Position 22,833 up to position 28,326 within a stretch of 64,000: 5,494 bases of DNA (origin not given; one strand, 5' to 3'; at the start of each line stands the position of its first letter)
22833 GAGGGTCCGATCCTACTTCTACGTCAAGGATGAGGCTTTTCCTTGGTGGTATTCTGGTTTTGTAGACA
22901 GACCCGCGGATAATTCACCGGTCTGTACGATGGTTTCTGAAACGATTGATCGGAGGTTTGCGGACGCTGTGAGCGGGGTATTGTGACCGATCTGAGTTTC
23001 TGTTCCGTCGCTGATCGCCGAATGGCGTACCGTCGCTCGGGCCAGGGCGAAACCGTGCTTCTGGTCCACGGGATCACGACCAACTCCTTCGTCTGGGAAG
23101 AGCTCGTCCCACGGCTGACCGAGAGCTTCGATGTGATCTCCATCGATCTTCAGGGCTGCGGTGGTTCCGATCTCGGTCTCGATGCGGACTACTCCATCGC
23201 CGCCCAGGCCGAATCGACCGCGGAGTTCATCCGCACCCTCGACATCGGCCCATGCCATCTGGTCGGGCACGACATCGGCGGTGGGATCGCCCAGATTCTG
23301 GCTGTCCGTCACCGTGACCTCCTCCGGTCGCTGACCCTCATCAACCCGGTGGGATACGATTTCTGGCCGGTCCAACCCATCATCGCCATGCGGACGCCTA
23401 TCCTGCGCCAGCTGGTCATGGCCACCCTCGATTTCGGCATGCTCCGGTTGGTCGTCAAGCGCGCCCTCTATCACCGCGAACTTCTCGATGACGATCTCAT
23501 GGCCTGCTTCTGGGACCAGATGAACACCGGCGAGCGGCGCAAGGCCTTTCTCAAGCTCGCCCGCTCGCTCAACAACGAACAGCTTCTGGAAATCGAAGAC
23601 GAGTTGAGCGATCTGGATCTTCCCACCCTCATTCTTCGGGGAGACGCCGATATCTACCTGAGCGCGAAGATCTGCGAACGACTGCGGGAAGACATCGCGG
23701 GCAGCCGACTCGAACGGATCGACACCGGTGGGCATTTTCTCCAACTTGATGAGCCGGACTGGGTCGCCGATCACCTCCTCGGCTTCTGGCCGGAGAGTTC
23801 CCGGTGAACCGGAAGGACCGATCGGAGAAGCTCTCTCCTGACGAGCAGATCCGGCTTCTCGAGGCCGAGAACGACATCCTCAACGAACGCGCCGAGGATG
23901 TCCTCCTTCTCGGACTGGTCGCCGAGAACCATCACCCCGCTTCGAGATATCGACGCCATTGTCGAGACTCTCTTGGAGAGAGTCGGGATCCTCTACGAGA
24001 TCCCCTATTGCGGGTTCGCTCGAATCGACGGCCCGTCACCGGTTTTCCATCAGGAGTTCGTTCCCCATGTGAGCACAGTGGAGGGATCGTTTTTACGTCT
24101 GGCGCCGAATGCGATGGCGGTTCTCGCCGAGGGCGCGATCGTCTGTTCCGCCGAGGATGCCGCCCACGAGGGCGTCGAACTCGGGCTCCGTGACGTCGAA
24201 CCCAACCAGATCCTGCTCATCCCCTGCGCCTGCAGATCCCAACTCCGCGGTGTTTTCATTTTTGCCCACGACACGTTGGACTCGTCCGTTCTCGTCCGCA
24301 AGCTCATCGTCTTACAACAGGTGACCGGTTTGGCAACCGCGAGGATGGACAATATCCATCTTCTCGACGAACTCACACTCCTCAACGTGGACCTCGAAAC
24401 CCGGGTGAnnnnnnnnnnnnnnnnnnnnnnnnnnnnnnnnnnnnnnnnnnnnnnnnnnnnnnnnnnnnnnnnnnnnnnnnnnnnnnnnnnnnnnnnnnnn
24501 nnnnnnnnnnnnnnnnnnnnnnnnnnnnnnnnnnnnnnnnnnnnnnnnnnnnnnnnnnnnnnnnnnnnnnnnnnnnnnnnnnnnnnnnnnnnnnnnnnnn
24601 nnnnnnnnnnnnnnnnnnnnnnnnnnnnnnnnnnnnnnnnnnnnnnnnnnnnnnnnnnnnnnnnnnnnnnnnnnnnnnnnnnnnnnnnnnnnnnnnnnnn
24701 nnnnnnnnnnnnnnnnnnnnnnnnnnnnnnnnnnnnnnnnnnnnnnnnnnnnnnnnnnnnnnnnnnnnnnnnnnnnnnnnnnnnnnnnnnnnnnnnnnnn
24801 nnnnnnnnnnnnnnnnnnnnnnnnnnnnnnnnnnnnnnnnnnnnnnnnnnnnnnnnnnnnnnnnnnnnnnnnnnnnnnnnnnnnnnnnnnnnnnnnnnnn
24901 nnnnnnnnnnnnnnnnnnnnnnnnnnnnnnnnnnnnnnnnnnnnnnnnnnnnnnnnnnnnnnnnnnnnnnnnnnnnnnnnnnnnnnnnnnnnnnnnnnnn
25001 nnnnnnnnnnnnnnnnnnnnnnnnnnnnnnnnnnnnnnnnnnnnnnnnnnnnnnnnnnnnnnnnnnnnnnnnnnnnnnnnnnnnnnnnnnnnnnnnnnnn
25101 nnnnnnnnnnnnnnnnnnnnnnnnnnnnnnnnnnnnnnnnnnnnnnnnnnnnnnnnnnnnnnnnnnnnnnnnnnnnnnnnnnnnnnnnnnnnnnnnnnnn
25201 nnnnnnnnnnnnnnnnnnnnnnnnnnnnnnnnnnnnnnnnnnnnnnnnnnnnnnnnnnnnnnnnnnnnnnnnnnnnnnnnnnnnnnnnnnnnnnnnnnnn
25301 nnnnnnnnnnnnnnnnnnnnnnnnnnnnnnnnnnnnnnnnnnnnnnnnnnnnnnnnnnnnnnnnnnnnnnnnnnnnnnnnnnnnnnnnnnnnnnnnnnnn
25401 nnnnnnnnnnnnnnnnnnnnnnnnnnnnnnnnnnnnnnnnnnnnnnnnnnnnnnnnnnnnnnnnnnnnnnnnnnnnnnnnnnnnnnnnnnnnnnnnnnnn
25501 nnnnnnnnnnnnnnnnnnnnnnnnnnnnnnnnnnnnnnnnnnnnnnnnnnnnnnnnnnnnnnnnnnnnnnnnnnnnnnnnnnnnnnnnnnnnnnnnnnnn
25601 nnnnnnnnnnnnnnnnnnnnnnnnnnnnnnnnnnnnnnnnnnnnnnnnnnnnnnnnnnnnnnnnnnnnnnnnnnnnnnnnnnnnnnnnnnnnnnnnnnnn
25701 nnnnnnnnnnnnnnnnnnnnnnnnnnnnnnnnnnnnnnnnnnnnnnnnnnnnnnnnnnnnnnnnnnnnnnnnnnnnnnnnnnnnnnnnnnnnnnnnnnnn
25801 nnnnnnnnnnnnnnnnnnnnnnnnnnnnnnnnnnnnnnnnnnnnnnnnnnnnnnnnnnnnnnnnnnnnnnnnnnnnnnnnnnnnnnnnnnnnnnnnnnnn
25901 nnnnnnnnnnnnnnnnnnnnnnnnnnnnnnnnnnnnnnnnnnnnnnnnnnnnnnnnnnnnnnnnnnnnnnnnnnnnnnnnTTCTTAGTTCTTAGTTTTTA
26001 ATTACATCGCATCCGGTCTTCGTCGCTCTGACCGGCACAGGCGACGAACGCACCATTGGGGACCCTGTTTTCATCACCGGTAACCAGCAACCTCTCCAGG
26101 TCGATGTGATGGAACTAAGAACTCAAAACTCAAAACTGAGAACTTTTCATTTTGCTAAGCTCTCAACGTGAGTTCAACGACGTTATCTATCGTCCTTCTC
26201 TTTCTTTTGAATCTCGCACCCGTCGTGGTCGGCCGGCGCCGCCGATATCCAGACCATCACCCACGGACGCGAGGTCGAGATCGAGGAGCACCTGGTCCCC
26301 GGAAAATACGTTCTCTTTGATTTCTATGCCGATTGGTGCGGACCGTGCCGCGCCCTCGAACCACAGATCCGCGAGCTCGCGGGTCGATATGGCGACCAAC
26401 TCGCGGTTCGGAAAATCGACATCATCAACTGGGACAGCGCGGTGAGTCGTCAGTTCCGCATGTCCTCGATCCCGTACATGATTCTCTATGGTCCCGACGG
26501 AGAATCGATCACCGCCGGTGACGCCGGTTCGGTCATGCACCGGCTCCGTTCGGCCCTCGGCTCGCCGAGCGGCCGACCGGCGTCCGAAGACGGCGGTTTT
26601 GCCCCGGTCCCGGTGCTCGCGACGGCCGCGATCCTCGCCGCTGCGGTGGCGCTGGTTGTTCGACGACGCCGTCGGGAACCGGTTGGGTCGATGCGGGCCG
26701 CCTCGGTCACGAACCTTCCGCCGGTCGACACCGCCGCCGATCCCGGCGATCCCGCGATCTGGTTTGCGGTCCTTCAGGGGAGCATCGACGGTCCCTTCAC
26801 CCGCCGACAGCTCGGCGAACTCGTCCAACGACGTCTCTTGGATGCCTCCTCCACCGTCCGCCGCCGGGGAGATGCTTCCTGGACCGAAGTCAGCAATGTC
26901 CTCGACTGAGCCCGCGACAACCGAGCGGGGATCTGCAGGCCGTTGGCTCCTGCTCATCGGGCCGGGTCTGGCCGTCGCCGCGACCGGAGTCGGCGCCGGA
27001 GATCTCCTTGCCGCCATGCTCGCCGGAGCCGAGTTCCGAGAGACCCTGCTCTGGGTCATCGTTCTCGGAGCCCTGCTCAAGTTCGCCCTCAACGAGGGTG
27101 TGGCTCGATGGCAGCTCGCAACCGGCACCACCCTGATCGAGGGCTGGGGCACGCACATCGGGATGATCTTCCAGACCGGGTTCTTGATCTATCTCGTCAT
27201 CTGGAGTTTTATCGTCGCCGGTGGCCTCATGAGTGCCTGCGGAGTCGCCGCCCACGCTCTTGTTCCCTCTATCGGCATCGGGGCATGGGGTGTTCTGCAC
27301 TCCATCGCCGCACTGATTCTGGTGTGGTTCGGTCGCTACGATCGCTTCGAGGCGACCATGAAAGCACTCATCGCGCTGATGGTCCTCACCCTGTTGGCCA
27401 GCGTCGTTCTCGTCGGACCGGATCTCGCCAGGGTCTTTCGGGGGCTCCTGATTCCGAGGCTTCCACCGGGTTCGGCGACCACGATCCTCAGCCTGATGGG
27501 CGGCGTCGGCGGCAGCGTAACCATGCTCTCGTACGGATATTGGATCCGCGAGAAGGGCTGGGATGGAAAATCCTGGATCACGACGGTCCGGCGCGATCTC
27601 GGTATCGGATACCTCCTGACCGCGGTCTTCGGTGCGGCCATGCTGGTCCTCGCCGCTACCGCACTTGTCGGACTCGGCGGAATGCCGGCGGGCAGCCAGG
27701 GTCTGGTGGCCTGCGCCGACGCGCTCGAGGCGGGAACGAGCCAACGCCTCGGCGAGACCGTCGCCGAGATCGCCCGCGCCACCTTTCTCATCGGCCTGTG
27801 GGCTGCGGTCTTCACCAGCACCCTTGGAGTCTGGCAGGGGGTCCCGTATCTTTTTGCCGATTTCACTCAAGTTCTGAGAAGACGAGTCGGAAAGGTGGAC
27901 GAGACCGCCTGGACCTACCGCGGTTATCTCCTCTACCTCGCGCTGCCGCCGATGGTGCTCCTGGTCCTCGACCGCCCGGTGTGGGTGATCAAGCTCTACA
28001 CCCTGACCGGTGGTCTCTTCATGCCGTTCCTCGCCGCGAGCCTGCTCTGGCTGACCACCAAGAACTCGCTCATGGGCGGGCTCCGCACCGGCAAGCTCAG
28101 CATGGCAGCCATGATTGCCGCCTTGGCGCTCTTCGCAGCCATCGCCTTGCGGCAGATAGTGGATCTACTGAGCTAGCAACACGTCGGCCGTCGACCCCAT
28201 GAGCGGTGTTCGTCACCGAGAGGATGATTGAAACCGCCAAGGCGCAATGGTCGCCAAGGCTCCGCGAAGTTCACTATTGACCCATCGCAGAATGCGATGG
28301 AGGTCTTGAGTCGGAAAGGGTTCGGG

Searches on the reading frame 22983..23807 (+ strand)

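Call 45: search_protein_families(library=pfam, proteins=[window:22983-23807:+], max_evalue=0.00001)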
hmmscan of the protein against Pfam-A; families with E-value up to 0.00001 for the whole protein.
window:22983-23807:+ (274 aa): 3 families
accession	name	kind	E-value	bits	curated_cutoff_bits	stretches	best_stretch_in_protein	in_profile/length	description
PF00561.26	Abhydrolase_1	-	7e-31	108.2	25.8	1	24-258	2-245/245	alpha/beta hydrolase fold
PF12697.13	Abhydrolase_6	-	4.2e-22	80.3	26.3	1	25-263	1-216/217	Alpha/beta hydrolase family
PF12146.15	Hydrolase_4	-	2.7e-10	40.4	27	1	24-253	6-234/239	Serine aminopeptidase, S33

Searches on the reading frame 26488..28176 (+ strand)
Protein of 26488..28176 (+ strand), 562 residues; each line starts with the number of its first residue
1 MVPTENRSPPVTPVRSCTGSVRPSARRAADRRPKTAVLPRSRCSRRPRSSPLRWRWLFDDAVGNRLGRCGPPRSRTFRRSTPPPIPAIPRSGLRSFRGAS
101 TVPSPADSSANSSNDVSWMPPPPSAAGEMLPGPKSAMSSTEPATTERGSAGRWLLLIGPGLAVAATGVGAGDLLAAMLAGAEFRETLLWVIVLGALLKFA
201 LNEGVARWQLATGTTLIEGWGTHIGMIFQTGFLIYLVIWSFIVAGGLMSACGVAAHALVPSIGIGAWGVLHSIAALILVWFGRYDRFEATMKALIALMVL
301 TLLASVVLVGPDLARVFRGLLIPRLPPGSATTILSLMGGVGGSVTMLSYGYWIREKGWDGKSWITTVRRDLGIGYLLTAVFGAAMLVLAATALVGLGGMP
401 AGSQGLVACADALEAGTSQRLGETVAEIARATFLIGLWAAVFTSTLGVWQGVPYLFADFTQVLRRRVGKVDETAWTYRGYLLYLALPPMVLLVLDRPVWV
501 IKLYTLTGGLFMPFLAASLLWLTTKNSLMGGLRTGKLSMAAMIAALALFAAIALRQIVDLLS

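Call 41: search_protein_families(library=pfam, proteins=[window:26488-28176:+], max_evalue=0.00001)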
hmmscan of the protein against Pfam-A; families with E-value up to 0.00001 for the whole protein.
window:26488-28176:+ (562 aa): 1 family
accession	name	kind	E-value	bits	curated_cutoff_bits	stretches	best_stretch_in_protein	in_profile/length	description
PF01566.24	Nramp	-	8.7e-32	111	29.8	1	176-535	4-356/357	Natural resistance-associated macrophage protein-like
